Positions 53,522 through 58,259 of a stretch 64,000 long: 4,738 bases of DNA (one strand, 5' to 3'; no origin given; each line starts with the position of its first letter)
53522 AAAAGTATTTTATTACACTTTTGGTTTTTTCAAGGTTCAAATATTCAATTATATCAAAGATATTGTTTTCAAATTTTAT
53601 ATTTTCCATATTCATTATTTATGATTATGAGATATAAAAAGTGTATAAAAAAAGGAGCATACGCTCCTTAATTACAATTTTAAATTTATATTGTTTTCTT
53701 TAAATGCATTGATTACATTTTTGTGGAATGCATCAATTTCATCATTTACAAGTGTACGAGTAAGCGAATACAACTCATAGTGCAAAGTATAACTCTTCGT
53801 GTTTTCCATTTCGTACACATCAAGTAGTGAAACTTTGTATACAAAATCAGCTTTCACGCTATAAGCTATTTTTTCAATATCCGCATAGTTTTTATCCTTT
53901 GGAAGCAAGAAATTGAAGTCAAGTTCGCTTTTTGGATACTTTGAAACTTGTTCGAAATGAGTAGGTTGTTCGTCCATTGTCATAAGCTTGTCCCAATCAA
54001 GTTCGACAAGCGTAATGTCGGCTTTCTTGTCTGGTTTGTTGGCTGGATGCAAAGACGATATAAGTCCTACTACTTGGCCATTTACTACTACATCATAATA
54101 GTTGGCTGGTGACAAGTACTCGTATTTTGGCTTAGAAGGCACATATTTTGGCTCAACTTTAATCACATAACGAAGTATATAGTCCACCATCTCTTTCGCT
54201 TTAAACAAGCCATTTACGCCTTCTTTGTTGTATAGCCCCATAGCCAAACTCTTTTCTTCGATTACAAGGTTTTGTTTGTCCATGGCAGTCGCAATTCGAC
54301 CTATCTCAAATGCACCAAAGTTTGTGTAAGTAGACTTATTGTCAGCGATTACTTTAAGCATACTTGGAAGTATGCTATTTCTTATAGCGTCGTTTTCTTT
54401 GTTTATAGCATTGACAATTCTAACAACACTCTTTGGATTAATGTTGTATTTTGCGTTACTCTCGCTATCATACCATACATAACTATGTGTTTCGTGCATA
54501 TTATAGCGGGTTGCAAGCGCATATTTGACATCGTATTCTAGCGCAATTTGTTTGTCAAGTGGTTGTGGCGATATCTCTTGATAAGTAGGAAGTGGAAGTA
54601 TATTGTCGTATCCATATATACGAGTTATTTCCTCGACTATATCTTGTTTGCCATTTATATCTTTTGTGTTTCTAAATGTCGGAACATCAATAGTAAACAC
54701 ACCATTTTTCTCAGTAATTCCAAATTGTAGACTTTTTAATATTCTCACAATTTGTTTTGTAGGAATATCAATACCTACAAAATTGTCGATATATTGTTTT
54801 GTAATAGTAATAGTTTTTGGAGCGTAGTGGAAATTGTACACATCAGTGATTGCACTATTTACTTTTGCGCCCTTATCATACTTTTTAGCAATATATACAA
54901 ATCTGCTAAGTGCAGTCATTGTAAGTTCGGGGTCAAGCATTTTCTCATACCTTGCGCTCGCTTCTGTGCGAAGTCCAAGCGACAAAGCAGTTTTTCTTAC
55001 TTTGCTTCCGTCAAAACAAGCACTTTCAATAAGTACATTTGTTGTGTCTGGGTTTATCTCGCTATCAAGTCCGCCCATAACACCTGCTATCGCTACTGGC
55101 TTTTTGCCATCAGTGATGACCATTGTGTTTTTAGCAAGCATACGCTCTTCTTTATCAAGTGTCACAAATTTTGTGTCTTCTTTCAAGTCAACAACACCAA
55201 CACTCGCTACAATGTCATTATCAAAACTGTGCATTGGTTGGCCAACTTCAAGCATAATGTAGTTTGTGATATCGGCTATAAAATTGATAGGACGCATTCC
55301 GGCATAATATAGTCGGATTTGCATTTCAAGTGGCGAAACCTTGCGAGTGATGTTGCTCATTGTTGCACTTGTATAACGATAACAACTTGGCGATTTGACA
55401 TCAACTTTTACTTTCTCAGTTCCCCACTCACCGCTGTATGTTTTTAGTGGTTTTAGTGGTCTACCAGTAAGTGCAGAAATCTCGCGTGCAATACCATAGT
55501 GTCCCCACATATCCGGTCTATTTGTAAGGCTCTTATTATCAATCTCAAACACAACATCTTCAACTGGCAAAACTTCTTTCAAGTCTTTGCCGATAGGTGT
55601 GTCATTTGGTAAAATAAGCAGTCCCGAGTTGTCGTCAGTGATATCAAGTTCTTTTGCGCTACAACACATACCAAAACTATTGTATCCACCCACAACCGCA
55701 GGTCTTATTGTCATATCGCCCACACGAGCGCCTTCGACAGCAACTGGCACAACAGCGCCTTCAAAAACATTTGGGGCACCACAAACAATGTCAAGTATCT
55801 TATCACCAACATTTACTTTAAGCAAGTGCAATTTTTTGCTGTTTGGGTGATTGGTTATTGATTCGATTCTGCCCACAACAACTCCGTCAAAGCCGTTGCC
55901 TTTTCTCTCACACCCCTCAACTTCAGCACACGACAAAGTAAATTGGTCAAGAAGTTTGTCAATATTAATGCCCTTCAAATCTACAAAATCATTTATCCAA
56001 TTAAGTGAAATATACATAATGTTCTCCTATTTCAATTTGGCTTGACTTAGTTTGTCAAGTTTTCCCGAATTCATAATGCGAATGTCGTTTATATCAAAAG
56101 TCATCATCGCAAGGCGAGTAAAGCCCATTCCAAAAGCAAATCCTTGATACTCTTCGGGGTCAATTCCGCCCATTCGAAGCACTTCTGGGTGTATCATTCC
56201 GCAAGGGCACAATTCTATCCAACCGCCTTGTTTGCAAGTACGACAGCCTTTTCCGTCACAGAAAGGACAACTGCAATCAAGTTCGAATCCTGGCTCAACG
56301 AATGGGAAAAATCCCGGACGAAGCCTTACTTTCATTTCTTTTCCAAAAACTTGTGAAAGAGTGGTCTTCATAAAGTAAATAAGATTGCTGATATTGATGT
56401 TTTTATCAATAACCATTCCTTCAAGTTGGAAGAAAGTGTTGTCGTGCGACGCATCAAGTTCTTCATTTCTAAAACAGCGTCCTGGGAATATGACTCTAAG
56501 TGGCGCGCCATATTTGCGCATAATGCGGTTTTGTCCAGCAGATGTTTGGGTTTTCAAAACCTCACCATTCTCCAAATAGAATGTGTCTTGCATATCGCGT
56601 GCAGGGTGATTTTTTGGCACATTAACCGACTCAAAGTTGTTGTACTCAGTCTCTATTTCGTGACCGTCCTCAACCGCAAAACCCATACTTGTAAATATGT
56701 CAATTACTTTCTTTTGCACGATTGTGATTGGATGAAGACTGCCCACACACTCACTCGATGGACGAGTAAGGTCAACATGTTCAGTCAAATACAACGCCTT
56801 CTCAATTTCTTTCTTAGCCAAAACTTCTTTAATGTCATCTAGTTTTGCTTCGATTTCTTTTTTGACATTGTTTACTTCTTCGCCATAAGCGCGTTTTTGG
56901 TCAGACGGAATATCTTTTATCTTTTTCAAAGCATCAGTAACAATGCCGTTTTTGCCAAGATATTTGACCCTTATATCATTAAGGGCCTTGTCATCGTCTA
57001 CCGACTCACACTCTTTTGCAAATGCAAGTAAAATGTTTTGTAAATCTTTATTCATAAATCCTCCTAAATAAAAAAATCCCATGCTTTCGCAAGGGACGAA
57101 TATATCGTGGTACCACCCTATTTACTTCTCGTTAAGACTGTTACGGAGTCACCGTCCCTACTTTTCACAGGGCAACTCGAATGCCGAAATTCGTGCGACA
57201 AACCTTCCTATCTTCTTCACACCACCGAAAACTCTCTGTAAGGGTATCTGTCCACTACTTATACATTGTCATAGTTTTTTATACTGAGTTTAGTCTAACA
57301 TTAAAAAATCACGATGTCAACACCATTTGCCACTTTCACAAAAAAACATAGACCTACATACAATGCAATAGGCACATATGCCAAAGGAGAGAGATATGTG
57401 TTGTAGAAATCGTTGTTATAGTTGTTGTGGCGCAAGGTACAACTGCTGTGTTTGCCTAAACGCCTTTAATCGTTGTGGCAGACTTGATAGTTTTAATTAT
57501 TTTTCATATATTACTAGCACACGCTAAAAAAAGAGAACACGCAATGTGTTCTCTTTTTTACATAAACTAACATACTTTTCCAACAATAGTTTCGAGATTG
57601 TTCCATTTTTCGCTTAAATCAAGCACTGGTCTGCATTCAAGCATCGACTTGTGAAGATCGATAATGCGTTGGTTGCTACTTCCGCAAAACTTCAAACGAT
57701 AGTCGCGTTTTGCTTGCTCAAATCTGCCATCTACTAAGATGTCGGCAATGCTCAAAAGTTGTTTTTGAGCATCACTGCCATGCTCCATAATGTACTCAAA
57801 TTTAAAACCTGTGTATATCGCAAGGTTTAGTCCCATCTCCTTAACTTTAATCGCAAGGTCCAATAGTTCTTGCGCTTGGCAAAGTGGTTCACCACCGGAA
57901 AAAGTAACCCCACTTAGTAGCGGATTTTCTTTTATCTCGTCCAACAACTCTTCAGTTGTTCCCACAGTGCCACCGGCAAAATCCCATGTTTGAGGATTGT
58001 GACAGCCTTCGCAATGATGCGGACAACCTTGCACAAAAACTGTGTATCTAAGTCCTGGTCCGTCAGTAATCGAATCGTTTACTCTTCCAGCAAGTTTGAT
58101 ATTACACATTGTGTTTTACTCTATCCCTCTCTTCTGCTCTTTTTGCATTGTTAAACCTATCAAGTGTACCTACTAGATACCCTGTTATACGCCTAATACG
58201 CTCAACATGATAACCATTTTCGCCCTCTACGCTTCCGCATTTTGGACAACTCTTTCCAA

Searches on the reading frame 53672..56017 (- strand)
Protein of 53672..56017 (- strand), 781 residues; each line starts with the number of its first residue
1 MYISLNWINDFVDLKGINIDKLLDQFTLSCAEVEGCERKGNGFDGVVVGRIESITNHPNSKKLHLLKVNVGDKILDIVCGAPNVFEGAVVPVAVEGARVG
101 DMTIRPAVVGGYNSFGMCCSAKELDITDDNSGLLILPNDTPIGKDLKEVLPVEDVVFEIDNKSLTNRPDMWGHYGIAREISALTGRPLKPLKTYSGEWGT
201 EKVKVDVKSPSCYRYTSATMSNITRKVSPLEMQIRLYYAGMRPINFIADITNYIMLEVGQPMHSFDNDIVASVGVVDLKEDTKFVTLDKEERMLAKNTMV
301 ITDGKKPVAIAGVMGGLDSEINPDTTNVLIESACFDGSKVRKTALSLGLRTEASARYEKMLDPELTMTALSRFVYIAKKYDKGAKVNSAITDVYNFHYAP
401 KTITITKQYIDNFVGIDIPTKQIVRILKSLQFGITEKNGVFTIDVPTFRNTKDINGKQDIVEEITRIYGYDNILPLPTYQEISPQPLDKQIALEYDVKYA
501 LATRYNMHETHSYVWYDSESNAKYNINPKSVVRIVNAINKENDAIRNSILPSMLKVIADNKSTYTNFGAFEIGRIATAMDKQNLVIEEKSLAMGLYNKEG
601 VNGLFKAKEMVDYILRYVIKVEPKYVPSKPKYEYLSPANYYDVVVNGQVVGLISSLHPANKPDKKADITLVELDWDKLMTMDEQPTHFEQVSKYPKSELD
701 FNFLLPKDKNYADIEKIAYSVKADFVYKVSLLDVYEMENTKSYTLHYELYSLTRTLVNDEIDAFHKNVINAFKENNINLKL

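Call 64: search_protein_families(library=pfam, proteins=[window:53672-56017:-], max_evalue=0.00001)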
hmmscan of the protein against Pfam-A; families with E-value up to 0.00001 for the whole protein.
window:53672-56017:- (781 aa): 5 families
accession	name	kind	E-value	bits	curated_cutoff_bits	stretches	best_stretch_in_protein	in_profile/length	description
PF03483.22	B3_4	-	1.7e-54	184.5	29.3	1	212-380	2-172/174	B3/4 domain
PF17759.6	tRNA_synthFbeta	-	2.3e-20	73.4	22.4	1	483-659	11-196/214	Phenylalanyl tRNA synthetase beta chain CLM domain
PF03484.21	B5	-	1.4e-18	67.2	28.6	1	403-470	1-67/67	tRNA synthetase B5 domain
PF01588.26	tRNA_bind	-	4.6e-18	65.5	27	1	46-144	1-95/96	Putative tRNA binding domain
PF03147.19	FDX-ACB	-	9.5e-14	52.1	31.1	1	692-775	1-88/94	Ferredoxin-fold anticodon binding domain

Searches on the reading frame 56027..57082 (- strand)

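Call 64: search_protein_families(library=pfam, proteins=[window:56027-57082:-], max_evalue=0.00001)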
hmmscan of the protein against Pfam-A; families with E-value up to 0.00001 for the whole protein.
window:56027-57082:- (351 aa): 2 families
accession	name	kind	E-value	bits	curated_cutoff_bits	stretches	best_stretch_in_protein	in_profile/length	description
PF01409.25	tRNA-synt_2d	-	5.1e-83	278.8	19.8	1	112-347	12-245/246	tRNA synthetases class II core domain (F)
PF02912.23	Phe_tRNA-synt_N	-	2.6e-20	72.6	22.3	1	30-97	2-69/69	Aminoacyl tRNA synthetase class II, N-terminal domain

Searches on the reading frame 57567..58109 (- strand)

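Call 65: search_protein_families(library=pfam, proteins=[window:57567-58109:-], max_evalue=0.00001)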
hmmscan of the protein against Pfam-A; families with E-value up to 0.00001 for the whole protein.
window:57567-58109:- (180 aa): 2 families
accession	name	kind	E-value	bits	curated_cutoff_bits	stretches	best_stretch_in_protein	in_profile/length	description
PF13353.11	Fer4_12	-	4e-40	137.7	22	1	16-150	2-137/137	4Fe-4S single cluster domain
PF04055.27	Radical_SAM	-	6.1e-09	36.7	29.5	1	24-100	2-84/166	Radical SAM superfamily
